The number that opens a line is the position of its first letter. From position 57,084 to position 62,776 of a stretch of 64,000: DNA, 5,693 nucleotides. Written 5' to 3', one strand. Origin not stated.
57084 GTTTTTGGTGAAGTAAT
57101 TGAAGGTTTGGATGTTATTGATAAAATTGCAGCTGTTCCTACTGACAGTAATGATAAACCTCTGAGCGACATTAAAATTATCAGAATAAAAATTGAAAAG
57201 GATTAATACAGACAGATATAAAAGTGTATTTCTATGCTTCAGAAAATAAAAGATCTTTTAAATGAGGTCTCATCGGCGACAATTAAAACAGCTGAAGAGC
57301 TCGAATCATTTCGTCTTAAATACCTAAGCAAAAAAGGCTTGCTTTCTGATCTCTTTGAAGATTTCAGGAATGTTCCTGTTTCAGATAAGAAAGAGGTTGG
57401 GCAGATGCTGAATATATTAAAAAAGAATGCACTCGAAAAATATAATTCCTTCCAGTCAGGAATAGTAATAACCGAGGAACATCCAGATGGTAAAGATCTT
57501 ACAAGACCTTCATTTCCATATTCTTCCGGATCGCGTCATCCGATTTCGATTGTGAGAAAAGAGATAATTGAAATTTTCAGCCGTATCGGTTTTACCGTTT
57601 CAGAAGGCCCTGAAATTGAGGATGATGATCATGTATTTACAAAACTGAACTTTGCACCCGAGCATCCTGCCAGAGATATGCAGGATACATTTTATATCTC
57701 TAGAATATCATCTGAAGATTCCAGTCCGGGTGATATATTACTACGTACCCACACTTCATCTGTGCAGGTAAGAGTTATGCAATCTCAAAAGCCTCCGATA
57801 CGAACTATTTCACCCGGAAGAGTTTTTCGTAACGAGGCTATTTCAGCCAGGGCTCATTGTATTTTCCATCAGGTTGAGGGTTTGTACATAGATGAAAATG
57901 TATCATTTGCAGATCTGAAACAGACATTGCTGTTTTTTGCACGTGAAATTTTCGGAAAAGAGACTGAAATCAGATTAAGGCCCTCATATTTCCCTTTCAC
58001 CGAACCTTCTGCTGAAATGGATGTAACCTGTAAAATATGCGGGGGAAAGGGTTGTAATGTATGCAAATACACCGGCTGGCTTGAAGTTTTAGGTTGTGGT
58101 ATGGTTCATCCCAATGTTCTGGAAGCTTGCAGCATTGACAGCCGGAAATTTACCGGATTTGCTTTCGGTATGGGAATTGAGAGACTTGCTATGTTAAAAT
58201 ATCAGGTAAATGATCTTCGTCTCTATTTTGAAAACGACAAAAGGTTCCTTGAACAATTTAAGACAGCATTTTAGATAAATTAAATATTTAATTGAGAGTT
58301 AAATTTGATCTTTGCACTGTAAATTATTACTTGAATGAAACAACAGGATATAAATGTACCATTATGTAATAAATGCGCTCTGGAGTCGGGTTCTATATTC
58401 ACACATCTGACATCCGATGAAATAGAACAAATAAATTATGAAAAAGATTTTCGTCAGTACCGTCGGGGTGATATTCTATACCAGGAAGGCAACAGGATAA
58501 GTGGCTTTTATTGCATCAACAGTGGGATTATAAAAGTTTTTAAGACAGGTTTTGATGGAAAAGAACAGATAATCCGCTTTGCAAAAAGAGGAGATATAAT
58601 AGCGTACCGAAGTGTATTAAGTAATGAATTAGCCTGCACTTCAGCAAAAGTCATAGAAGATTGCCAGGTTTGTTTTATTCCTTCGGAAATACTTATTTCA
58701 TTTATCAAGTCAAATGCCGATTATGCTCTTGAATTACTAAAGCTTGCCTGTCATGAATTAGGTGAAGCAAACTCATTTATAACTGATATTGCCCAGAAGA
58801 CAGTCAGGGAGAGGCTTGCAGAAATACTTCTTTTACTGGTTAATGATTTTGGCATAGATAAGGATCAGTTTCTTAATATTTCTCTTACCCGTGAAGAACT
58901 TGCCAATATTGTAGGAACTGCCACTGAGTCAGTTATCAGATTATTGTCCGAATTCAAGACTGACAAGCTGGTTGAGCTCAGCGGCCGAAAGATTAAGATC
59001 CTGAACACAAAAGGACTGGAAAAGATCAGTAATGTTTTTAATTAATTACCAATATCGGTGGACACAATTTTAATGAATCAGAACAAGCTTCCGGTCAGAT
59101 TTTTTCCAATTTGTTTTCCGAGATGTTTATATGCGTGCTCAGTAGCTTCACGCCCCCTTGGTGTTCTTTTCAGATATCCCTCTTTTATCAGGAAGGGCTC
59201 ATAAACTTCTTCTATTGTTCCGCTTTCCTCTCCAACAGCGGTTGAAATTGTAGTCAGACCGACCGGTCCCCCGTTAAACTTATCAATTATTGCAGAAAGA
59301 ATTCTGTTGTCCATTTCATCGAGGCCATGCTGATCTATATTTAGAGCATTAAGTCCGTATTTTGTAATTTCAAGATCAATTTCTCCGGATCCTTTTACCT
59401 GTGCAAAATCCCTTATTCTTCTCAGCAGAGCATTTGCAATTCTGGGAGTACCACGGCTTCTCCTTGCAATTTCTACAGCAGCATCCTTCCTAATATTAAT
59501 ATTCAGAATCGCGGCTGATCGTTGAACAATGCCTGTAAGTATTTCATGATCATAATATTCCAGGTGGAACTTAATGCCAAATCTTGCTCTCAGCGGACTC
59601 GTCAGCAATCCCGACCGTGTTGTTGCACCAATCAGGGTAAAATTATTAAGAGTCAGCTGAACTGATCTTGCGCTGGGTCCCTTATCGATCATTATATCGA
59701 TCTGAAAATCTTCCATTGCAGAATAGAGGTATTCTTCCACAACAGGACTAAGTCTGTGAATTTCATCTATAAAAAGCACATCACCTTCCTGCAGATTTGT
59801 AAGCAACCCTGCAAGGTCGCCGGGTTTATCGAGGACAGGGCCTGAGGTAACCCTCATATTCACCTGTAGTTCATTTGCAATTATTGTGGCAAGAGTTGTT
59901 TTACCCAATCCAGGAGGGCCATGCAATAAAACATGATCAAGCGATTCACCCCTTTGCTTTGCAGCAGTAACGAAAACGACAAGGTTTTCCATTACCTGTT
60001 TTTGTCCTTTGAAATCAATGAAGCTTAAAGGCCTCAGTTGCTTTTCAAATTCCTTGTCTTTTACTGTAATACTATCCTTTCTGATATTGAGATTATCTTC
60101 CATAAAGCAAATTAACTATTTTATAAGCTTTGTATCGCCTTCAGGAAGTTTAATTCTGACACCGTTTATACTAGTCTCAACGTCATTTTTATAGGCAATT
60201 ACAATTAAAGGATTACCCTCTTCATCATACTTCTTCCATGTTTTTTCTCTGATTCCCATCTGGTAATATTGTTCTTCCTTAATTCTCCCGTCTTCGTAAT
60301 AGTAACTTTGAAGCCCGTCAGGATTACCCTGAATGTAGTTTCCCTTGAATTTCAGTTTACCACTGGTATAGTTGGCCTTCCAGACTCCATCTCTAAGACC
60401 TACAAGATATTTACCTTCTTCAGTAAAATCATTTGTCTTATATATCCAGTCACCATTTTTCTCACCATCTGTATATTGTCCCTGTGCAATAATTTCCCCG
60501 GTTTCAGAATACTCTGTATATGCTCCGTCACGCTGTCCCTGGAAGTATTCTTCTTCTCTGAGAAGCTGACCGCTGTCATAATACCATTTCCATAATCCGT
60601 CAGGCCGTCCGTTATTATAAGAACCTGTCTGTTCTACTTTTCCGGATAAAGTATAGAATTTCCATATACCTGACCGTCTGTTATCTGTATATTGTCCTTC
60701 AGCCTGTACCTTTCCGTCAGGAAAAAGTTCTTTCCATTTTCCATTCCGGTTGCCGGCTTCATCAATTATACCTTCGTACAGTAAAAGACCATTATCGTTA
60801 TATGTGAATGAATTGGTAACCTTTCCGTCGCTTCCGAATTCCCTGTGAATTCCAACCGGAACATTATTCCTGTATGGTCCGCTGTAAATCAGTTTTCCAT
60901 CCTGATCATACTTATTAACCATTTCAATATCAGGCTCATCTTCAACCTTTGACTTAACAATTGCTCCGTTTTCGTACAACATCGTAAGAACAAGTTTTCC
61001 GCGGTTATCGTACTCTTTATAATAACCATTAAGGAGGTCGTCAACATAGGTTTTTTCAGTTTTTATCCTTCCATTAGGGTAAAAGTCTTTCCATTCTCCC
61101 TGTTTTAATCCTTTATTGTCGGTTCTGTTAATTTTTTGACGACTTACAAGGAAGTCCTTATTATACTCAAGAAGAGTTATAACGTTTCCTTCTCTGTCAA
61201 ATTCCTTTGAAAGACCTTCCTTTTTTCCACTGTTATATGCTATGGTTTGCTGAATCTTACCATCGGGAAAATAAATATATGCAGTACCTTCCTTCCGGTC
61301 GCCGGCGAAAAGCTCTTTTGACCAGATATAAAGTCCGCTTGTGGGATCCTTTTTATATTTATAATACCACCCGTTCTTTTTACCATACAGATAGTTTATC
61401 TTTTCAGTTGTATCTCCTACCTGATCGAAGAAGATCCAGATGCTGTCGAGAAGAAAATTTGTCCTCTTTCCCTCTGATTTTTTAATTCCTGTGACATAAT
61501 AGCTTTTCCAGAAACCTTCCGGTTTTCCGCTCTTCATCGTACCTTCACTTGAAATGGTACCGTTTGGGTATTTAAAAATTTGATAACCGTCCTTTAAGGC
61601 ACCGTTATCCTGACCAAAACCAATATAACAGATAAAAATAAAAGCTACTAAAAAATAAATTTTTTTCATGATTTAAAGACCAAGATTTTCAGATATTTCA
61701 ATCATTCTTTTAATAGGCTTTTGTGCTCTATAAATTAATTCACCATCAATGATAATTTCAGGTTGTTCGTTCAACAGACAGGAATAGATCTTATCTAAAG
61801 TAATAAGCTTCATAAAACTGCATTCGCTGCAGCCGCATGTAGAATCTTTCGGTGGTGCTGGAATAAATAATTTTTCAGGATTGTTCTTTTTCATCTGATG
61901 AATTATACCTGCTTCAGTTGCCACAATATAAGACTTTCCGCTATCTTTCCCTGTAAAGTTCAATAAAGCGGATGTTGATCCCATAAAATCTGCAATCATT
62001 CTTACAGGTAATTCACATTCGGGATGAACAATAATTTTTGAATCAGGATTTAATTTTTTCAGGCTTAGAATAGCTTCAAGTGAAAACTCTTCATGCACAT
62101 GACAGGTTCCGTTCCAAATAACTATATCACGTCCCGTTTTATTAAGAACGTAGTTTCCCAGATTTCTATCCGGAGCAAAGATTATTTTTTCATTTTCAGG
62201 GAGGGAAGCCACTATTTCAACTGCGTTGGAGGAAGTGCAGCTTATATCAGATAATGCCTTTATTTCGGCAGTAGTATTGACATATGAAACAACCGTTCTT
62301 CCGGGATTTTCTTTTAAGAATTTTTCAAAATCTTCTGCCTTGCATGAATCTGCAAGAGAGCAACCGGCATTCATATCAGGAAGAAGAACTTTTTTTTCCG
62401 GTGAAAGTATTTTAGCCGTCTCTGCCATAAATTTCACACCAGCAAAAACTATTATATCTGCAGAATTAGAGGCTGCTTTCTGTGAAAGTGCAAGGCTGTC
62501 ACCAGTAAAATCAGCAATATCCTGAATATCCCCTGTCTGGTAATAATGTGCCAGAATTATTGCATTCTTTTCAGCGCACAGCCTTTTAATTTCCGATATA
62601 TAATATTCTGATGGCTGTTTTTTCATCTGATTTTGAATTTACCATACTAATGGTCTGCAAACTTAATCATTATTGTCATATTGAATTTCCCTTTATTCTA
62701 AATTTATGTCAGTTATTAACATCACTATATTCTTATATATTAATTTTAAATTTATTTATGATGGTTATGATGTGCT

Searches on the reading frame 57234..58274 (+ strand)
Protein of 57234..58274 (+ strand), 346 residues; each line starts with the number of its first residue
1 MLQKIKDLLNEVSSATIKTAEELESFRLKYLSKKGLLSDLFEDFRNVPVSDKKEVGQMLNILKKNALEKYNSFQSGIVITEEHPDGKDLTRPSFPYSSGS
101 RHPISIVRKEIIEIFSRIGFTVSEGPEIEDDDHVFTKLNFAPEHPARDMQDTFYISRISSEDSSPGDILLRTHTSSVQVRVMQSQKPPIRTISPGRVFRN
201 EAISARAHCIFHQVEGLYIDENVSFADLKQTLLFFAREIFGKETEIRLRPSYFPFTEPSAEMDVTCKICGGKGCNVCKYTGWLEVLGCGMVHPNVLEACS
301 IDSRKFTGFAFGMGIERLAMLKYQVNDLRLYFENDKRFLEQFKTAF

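Call 6: search_protein_families(library=pfam, max_evalue=1, proteins=[window:57234-58274:+])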
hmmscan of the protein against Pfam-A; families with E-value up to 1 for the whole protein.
window:57234-58274:+ (346 aa): 2 families
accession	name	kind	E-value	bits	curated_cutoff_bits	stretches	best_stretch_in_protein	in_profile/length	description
PF01409.25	tRNA-synt_2d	-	4e-94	315.1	19.8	1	89-342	4-246/246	tRNA synthetases class II core domain (F)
PF02912.23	Phe_tRNA-synt_N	-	1.7e-13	50.7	22.3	1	19-72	2-55/69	Aminoacyl tRNA synthetase class II, N-terminal domain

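Call 23: find_encoding_contigs(protein=window:57234-58274:+, flank=5000, max_places=4)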
Protein window:57234-58274:+ (346 aa): no gene with exactly this product is on record in the collection.

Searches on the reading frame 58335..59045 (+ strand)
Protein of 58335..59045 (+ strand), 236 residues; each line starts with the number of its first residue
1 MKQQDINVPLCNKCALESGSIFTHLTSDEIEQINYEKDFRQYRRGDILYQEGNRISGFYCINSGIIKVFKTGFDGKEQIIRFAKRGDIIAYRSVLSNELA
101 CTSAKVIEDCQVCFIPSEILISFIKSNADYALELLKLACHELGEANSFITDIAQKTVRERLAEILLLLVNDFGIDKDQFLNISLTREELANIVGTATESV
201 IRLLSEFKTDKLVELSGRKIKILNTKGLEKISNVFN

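Call 6: search_protein_families(library=pfam, max_evalue=1, proteins=[window:58335-59045:+])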
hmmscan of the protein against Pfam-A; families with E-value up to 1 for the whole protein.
window:58335-59045:+ (236 aa): 5 families
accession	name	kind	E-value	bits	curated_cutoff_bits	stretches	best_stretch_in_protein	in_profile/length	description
PF00027.35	cNMP_binding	-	4.4e-20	71.9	27.5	1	40-127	2-89/89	Cyclic nucleotide-binding domain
PF13545.12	HTH_Crp_2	-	1.4e-16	60.7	27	1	159-231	1-70/70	Crp-like helix-turn-helix domain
PF00325.26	Crp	-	8.3e-06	25.9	21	1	183-212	2-31/32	Bacterial regulatory proteins, crp family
PF14255.11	Cys_rich_CPXG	-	0.018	15.4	25.2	1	104-129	21-46/52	Cysteine-rich CPXCG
PF00539.23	Tat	-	0.26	11.9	22.5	0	101-123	21-47/64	Transactivating regulatory protein (Tat)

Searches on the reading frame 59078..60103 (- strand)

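Call 37: search_protein_families(library=pfam, max_evalue=0.000001, proteins=[window:59078-60103:-])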
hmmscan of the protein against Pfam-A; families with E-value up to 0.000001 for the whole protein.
window:59078-60103:- (341 aa): 5 families
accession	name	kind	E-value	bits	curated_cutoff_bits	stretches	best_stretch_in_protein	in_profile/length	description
PF05496.18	RuvB_N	-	8.1e-78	260.1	27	1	23-181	1-159/159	Holliday junction DNA helicase RuvB P-loop domain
PF17864.7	AAA_lid_4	-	2.1e-30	104.8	27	1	184-257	1-74/74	RuvB AAA lid domain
PF05491.19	RuvB_C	-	6.3e-26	90.6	24.7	1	259-328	2-71/72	RuvB C-terminal winged helix domain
PF00004.35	AAA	-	1.7e-22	80.7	21.2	1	58-182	1-130/131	ATPase family associated with various cellular activities (AAA)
PF07728.20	AAA_5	-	3.1e-09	37.4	22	0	100-175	60-139/139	AAA domain (dynein-related subfamily)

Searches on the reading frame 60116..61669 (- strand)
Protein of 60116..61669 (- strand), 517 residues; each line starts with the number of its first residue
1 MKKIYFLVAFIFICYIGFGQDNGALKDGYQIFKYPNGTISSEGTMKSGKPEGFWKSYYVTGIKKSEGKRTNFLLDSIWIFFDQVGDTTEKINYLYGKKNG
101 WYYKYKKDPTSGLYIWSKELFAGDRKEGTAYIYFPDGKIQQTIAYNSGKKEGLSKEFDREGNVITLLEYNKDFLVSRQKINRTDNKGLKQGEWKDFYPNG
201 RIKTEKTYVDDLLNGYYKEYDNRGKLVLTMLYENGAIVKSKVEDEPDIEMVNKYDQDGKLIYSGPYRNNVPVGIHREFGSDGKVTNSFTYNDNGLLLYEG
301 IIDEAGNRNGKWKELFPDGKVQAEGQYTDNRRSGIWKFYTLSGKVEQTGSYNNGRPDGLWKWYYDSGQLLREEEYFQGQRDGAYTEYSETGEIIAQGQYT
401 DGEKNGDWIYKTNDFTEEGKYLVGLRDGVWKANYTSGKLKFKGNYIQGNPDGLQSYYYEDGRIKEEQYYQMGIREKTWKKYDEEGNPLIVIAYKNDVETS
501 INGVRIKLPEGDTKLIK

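Call 37: search_protein_families(library=pfam, max_evalue=0.000001, proteins=[window:60116-61669:-])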
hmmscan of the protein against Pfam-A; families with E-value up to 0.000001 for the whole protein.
window:60116-61669:- (517 aa): 1 family
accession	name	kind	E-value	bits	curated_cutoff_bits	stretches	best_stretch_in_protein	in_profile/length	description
PF07661.19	MORN_2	-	3.9e-41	134.6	29.6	0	357-375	2-20/22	MORN repeat variant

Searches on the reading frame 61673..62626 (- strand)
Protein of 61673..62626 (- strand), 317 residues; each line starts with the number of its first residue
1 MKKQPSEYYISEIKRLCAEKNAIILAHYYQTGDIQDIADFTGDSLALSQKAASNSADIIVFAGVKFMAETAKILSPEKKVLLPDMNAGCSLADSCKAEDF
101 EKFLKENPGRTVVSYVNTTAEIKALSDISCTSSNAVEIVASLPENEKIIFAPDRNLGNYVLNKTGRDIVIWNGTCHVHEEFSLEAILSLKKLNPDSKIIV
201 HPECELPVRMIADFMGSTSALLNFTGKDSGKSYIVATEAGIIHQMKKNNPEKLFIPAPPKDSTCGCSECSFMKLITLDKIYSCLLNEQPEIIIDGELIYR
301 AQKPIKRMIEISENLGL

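Call 37: search_protein_families(library=pfam, max_evalue=0.000001, proteins=[window:61673-62626:-])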
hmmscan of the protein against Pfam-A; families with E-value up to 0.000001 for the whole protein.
window:61673-62626:- (317 aa): 1 family
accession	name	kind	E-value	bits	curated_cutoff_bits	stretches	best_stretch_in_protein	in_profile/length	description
PF02445.21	NadA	-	2.5e-120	401.5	27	1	12-310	2-295/295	Quinolinate synthetase A protein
